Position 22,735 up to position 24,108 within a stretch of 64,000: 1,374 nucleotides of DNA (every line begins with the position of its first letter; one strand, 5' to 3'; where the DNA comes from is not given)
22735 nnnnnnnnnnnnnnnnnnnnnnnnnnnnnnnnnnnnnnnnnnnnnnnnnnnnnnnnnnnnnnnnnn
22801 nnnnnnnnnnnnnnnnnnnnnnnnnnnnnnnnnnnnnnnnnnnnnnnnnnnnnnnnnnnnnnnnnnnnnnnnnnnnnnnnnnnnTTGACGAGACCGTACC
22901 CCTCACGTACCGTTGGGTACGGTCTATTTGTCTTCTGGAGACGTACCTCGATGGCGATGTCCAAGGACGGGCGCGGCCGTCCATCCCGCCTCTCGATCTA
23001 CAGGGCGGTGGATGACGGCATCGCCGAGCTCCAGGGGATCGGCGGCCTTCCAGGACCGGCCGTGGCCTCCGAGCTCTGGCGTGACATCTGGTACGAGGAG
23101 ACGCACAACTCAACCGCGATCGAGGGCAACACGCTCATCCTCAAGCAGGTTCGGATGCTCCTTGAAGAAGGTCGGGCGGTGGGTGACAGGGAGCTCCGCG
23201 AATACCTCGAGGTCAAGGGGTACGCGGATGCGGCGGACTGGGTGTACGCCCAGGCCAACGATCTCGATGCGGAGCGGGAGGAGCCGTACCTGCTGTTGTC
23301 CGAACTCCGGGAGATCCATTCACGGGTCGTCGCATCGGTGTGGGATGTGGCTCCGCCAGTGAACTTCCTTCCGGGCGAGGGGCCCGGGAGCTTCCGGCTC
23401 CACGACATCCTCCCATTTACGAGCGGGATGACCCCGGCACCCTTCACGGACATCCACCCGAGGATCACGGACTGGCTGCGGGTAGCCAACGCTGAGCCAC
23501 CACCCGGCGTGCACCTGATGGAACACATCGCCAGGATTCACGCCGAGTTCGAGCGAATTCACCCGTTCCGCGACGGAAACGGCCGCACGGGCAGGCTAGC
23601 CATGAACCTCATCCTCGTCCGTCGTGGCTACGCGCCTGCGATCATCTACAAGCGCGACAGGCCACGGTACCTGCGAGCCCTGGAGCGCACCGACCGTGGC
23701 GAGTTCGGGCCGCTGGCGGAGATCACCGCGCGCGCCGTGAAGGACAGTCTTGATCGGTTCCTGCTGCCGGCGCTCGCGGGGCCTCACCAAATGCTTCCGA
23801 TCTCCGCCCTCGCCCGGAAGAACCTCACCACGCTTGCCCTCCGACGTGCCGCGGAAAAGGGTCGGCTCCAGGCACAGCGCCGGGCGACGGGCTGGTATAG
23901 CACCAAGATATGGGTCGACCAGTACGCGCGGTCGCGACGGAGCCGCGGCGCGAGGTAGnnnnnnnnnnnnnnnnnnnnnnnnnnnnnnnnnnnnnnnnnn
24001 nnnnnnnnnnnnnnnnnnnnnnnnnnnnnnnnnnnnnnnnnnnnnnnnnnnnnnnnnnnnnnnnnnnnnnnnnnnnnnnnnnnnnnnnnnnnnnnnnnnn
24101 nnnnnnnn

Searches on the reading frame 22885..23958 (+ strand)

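Call 18: search_protein_families(library=pfam, proteins=[window:22885-23958:+], max_evalue=0.01)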
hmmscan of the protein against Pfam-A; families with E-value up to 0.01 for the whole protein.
window:22885-23958:+ (357 aa): 1 family
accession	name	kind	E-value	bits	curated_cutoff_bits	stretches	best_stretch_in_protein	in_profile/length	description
PF02661.23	Fic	-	6.2e-17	62.7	24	1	136-244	2-93/93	Fic/DOC family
